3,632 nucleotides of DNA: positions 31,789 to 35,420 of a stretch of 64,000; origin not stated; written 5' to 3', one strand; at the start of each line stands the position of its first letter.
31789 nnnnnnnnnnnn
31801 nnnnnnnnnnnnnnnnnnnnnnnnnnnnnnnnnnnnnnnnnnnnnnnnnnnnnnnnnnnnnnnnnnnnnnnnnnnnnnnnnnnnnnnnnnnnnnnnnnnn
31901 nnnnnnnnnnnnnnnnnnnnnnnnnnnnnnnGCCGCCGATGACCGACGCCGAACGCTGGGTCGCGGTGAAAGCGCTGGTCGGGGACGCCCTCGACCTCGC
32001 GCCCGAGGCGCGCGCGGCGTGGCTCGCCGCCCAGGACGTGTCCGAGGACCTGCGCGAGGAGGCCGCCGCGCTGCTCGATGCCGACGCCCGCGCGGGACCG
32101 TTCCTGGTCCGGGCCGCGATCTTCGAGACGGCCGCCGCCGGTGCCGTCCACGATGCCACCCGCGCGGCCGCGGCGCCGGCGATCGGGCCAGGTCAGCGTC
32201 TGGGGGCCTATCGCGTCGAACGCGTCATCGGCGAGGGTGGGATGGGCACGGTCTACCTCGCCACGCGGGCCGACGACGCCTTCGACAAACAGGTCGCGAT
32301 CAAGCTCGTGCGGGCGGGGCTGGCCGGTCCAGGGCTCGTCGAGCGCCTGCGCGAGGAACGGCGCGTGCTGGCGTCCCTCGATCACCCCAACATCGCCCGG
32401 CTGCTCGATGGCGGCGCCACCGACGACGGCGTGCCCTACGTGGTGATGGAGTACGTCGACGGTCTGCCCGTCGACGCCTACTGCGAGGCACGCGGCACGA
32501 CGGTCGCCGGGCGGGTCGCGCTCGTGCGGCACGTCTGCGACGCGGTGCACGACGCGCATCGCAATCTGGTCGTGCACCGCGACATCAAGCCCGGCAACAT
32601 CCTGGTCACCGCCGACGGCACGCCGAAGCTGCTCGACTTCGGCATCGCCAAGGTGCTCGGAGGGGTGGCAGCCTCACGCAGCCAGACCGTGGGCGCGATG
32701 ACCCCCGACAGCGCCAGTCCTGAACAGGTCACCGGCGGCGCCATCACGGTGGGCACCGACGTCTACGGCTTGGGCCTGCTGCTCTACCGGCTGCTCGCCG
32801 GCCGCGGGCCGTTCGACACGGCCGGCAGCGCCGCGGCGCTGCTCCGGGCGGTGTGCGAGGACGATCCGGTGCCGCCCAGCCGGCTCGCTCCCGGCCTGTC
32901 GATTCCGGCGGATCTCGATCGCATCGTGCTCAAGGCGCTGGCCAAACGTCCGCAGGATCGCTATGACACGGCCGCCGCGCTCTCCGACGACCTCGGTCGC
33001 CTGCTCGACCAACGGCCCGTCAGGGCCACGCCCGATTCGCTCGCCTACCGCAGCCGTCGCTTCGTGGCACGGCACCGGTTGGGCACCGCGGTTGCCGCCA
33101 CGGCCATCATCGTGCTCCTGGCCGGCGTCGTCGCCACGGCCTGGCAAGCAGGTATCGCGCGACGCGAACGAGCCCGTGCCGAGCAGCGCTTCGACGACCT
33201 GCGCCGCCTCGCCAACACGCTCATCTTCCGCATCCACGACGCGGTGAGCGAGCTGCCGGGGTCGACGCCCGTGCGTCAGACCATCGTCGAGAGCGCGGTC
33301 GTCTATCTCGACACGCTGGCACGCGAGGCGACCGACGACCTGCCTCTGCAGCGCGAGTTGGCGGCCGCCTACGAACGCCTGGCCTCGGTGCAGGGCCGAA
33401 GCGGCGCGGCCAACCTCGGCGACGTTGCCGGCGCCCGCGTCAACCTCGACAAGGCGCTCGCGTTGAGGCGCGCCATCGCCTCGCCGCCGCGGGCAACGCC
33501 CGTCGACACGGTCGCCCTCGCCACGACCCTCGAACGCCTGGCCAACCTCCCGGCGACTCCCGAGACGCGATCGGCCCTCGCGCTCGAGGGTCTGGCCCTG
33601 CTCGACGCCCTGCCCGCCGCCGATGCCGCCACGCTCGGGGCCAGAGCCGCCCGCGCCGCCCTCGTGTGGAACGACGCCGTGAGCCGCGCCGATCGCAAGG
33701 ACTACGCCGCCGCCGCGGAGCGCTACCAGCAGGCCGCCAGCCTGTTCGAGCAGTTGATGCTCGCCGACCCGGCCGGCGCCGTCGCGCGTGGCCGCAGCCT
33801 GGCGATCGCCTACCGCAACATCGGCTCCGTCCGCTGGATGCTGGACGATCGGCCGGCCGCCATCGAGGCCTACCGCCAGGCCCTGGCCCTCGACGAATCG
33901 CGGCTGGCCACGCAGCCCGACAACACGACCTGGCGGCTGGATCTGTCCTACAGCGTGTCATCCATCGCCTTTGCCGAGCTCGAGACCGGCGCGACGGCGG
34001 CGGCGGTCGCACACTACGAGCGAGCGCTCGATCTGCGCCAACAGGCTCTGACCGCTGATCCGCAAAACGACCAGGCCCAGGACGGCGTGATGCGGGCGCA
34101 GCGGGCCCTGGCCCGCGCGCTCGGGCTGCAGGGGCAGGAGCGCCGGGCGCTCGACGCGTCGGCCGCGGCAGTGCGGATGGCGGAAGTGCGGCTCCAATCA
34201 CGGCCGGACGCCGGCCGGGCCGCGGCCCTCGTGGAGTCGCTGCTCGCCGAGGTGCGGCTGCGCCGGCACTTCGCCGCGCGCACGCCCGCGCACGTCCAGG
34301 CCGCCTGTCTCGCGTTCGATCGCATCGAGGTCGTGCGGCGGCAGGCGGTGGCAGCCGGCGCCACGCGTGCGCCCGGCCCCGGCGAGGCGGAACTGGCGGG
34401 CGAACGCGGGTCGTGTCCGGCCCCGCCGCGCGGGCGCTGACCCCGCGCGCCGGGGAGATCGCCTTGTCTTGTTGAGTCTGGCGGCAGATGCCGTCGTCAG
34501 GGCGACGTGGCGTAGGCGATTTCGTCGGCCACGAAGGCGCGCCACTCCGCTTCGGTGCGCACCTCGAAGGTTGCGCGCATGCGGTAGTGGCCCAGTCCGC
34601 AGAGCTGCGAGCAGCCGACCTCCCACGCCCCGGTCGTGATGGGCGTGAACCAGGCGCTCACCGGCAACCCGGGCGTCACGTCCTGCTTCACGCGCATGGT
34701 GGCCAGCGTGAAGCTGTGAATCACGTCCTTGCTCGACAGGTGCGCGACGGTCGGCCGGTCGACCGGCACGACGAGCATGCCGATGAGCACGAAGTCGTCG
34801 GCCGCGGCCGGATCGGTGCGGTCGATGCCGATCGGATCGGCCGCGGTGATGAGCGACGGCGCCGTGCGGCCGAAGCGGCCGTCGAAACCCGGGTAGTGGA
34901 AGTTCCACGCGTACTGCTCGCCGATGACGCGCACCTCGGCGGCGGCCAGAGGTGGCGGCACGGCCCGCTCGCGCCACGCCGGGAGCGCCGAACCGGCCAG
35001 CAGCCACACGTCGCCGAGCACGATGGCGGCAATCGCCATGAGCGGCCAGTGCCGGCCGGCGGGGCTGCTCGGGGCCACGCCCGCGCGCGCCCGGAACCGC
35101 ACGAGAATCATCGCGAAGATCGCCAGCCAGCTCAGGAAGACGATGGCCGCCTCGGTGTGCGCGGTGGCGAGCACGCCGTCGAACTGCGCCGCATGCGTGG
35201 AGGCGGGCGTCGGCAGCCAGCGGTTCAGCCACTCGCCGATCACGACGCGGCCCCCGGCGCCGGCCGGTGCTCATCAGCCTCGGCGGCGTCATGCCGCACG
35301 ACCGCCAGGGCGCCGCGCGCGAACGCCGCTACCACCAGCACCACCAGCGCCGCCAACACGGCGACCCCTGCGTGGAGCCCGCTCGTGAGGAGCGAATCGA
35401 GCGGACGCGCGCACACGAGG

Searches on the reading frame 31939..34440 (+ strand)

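Call 29: search_protein_families(library=pfam, proteins=[window:31939-34440:+], max_evalue=0.00001)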
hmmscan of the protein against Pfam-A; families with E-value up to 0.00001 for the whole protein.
window:31939-34440:+ (833 aa): 4 families
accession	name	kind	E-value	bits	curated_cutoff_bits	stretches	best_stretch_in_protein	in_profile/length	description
PF00069.31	Pkinase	-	3.7e-37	128.6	31.7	1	91-349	1-259/263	Protein kinase domain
PF07714.23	PK_Tyr_Ser-Thr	-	7.4e-26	91.4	23.1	1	93-343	3-250/258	Protein tyrosine and serine/threonine kinase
PF03109.22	ABC1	-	2.7e-07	30.4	22.9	1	168-238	145-215/244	ABC1 atypical kinase-like domain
PF13424.12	TPR_12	-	3e-06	27.8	30.1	0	591-653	14-76/77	Tetratricopeptide repeat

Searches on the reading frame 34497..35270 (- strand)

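Call 29: search_protein_families(library=pfam, proteins=[window:34497-35270:-], max_evalue=0.00001)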
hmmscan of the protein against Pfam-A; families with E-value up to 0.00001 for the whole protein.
window:34497-35270:- (257 aa): 1 family
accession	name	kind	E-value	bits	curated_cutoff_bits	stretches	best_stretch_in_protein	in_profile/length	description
PF00116.26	COX2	-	1.1e-12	48.3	22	1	113-232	3-114/120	Cytochrome C oxidase subunit II, periplasmic domain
